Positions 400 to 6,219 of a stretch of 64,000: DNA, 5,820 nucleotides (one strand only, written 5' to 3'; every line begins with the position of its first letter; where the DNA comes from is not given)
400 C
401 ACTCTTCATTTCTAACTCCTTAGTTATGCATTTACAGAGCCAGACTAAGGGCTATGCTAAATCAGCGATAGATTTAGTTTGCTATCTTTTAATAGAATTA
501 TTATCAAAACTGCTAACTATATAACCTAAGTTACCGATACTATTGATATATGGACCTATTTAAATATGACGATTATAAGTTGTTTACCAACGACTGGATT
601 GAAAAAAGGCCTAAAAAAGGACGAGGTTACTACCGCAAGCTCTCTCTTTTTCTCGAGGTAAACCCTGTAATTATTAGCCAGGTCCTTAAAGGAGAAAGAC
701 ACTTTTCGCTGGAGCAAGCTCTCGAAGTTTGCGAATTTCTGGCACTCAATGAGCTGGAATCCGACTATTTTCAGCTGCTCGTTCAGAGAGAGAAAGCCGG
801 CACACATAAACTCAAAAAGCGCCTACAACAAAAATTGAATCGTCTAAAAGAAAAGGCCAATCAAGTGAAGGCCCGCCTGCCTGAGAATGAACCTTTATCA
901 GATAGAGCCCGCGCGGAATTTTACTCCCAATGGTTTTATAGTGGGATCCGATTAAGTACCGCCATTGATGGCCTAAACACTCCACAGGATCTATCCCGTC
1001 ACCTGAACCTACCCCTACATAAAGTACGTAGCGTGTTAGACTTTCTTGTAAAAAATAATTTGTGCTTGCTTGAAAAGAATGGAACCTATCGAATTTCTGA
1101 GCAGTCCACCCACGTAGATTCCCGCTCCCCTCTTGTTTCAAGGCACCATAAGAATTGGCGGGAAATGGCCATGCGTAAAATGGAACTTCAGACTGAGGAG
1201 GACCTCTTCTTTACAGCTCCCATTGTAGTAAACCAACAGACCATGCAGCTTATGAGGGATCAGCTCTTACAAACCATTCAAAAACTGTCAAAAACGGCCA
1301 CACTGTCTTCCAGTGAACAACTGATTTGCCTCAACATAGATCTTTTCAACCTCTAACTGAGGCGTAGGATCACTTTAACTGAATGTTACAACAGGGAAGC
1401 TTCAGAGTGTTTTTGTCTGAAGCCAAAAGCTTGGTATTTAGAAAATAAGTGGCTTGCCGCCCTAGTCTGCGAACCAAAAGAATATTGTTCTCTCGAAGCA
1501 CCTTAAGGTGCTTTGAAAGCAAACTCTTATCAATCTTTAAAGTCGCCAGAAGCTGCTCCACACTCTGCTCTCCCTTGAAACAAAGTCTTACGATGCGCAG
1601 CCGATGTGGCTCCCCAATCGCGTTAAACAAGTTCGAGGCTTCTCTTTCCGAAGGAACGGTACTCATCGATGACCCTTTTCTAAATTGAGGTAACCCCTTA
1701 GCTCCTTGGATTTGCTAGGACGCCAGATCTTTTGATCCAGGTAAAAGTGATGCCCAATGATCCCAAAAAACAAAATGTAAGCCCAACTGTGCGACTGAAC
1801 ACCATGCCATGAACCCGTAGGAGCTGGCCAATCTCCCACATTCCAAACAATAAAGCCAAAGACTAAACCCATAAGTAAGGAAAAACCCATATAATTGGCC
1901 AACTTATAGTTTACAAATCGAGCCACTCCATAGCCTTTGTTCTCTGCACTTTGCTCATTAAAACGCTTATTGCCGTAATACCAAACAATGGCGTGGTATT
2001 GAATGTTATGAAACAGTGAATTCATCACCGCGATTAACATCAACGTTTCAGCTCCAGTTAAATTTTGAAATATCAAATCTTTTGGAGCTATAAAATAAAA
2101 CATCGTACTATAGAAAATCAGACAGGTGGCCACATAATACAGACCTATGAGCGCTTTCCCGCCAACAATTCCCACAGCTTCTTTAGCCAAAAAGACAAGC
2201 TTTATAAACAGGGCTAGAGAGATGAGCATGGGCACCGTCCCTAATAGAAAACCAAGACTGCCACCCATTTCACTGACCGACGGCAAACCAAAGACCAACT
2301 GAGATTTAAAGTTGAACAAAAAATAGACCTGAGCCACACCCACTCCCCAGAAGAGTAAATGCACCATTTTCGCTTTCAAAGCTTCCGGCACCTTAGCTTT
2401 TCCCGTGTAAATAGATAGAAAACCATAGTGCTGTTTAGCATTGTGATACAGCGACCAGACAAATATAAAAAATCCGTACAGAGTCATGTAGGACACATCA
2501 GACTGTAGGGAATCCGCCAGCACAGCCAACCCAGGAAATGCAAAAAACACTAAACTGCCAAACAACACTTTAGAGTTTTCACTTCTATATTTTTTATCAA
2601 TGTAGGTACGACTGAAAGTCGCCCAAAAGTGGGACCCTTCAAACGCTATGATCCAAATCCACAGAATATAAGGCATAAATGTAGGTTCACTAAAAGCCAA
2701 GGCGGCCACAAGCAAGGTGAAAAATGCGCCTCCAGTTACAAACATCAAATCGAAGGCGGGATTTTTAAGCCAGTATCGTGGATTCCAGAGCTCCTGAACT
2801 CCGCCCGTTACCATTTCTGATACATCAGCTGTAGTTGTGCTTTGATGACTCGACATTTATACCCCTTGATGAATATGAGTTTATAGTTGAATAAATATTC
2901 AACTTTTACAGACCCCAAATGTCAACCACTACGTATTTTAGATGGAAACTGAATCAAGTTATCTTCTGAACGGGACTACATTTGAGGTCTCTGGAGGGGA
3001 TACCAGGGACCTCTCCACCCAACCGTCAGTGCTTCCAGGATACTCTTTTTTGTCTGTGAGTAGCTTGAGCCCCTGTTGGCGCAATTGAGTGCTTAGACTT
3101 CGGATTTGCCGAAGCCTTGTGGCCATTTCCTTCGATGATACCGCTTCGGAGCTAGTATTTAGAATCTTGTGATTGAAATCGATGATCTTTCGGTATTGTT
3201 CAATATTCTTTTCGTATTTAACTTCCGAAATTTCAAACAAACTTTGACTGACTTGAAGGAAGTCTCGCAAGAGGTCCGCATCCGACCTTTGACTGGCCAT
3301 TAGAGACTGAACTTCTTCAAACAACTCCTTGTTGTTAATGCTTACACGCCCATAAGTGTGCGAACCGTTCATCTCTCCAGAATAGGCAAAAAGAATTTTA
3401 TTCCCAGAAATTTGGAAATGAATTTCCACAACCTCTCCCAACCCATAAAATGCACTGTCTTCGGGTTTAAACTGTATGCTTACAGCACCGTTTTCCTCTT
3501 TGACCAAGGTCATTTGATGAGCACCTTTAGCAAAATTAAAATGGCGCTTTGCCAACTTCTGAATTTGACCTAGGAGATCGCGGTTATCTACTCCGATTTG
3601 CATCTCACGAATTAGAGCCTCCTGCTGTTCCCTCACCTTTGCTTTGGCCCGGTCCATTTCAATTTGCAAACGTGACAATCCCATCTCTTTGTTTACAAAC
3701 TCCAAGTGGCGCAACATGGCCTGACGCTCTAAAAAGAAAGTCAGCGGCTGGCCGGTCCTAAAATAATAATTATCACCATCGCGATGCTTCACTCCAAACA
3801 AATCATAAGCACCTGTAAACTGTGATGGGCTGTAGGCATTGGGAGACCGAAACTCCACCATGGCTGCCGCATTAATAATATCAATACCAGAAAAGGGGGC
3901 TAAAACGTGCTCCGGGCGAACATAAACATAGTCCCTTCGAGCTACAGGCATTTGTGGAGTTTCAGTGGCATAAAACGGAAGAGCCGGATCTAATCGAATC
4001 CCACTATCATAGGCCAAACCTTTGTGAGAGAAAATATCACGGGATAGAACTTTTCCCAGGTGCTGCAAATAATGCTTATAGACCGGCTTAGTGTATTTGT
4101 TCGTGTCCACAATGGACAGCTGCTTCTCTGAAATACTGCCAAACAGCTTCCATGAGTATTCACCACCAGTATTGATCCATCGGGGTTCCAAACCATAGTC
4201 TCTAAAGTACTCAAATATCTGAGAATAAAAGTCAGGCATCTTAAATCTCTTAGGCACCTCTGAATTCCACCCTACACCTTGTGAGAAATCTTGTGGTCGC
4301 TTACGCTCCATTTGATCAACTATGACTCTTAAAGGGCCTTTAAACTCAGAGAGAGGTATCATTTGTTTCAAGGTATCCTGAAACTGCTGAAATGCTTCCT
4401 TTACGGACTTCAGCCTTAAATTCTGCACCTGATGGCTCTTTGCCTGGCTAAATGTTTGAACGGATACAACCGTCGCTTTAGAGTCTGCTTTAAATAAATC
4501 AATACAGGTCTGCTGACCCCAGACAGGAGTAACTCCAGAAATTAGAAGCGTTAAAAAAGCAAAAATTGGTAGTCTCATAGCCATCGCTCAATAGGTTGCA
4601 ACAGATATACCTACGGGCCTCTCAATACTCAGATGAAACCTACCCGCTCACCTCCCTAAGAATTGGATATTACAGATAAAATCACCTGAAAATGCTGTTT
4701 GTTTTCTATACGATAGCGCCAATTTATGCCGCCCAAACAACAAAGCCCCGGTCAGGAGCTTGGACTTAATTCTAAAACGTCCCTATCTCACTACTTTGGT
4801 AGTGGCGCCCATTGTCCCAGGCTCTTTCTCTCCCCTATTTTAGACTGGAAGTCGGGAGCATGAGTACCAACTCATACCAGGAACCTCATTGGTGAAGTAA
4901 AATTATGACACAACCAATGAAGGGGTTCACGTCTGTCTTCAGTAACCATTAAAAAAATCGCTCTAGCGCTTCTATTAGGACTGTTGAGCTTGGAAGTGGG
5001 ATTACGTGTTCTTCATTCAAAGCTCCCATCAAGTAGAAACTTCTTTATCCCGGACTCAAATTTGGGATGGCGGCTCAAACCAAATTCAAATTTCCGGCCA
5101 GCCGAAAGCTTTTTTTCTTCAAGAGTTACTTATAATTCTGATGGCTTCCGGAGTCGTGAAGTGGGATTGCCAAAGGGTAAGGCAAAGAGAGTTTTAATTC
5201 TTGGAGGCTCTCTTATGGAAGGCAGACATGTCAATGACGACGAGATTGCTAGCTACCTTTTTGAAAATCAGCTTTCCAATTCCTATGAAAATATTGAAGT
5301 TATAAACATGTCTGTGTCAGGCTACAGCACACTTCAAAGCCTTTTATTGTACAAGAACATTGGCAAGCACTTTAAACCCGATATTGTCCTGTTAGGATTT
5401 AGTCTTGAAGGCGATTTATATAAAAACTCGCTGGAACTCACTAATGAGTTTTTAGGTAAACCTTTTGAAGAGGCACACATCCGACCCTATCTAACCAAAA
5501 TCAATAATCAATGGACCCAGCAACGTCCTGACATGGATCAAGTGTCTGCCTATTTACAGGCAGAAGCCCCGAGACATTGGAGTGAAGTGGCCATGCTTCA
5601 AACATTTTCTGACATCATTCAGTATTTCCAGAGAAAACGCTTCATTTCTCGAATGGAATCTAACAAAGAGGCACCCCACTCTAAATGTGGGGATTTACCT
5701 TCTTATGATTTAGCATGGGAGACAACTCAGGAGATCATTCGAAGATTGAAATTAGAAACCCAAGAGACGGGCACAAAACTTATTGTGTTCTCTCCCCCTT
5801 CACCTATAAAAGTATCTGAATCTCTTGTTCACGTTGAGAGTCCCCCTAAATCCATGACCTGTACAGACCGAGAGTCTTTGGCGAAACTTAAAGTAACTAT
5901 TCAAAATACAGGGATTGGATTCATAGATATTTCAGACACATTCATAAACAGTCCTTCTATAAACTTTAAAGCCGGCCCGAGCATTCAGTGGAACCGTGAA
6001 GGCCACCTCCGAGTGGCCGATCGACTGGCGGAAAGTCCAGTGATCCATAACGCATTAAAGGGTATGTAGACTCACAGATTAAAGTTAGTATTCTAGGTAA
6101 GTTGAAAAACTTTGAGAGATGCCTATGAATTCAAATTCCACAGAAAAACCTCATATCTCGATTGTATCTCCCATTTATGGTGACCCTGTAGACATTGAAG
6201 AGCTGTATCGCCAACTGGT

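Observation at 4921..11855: Six-gene operon: SGNH hydrolase - polyprenyl-P GT2 - radical SAM - ALDH - ATP-grasp - methyltransferase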

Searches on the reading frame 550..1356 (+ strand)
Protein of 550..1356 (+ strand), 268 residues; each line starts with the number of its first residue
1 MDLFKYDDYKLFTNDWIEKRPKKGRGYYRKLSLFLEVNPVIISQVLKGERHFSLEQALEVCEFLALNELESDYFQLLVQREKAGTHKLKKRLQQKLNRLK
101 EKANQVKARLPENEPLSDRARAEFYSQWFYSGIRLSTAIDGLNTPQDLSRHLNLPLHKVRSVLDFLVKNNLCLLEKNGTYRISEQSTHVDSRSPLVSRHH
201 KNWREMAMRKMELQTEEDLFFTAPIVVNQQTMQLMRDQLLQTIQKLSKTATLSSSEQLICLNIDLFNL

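Call 53: search_protein_families(library=pfam, proteins=[window:550-1356:+], max_evalue=0.0001)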
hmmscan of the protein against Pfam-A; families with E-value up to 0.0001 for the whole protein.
window:550-1356:+ (268 aa): 1 family
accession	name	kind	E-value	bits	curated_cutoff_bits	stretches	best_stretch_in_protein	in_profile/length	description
PF14394.12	DUF4423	-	1.2e-18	67.9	30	1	114-268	8-165/165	Domain of unknown function (DUF4423)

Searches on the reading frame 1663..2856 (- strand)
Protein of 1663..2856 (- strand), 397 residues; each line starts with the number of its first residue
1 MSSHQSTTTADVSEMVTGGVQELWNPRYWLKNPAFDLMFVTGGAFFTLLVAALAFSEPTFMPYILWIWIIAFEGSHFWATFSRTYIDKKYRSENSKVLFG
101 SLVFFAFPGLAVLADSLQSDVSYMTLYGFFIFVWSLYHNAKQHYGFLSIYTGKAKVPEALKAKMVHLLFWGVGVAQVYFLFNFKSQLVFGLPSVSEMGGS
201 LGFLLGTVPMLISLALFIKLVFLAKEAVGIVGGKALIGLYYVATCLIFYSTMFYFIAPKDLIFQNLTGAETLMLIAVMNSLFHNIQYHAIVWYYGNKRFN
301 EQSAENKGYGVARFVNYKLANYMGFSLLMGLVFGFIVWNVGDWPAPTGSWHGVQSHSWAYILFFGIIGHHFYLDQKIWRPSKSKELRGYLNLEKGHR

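Call 5: search_protein_families(library=pfam, proteins=[window:1663-2856:-], max_evalue=0.01)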
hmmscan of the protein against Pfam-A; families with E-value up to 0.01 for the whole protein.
window:1663-2856:- (397 aa): 0 families

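Call 6: search_protein_families(library=ncbifam, proteins=[window:1663-2856:-], max_evalue=0.01)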
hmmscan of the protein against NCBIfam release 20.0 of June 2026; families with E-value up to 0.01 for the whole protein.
window:1663-2856:- (397 aa): 0 families

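Call 65: search_protein_families(library=ncbifam, proteins=[window:1663-2856:-], max_evalue=0.01)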
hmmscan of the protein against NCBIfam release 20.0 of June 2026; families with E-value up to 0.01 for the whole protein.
window:1663-2856:- (397 aa): 0 families

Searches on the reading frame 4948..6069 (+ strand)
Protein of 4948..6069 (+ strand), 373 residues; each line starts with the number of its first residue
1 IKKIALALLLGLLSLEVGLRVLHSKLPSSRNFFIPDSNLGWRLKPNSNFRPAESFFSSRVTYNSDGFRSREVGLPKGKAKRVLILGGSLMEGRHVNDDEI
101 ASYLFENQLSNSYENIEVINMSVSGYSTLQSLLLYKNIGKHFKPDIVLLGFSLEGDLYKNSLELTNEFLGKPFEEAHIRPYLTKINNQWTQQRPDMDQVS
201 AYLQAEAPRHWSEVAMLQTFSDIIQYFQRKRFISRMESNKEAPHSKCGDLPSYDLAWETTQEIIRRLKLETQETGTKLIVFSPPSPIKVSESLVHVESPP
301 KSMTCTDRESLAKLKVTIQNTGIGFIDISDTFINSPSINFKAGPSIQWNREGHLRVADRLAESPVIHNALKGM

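Call 5: search_protein_families(library=pfam, proteins=[window:4948-6069:+], max_evalue=0.01)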
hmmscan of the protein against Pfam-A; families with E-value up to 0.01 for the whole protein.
window:4948-6069:+ (373 aa): 1 family
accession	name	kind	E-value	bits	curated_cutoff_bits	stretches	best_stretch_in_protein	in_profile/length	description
PF13472.12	Lipase_GDSL_2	-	0.0042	18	32.9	1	85-151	2-70/178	GDSL-like Lipase/Acylhydrolase family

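Call 6: search_protein_families(library=ncbifam, proteins=[window:4948-6069:+], max_evalue=0.01)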
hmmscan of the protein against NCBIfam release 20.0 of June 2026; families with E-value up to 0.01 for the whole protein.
window:4948-6069:+ (373 aa): 1 family
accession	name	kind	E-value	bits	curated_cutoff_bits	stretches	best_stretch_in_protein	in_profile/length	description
NF007819.1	PRK10528.1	equivalog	3.9e-05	23.5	270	1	79-156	28-105/210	multifunctional acyl-CoA thioesterase I/protease I/lysophospholipase L1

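Call 41: search_solved_structures(query=window:4948-6069:+, max_evalue=1)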
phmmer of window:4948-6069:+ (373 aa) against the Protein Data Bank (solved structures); distinct sequences matched with E-value up to 1: 8.
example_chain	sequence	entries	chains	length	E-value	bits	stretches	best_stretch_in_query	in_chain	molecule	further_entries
8pdc_A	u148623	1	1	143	0.17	14.3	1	96-186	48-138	histidine kinase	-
4m54_A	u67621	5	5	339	0.18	14.2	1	127-235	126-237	Putative ornithine cyclodeaminase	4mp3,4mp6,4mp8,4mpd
7c23_A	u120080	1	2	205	0.42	13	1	71-152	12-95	Carboxylesterase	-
7c29_A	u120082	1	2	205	0.42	13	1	71-152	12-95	Carboxylesterase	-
2qv0_A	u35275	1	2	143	0.44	12.9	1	121-193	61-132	Protein mrkE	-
2g38_B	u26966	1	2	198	0.81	12.1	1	247-307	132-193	PPE FAMILY PROTEIN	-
7c1j_A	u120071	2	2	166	0.81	12.1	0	123-197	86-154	Histidine kinase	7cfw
4kxr_B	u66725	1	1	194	1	11.8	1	247-307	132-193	PPE41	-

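Call 45: find_homologous_proteins(query=window:4948-6069:+)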
Query window:4948-6069:+ (373 aa): 8 proteins with E <= 0.001 among 5857 candidates.
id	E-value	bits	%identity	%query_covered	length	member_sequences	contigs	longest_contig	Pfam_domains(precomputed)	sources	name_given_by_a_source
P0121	8.1e-187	639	100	76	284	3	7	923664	-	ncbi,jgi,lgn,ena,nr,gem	ncbi:MAG: hypothetical protein CL677_09845 [Bdellovibrionaceae bacterium]|nr:hypothetical protein [P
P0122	9.1e-11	60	37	39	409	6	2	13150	PF13472.13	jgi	jgi:lysophospholipase L1-like esterase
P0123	3.2e-10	58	36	31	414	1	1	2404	PF16822.12,PF13472.13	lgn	-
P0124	2.1e-9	55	36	40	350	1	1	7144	PF13472.13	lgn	-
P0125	2.3e-8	52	32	42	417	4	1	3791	PF16822.12,PF13472.13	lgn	-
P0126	4.0e-7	48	33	41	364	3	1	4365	PF13472.13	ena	-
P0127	7.3e-6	44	36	37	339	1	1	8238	PF13472.13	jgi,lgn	jgi:lysophospholipase L1-like esterase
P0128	1.3e-4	39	30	40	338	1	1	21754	PF13472.13,PF00657.29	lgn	-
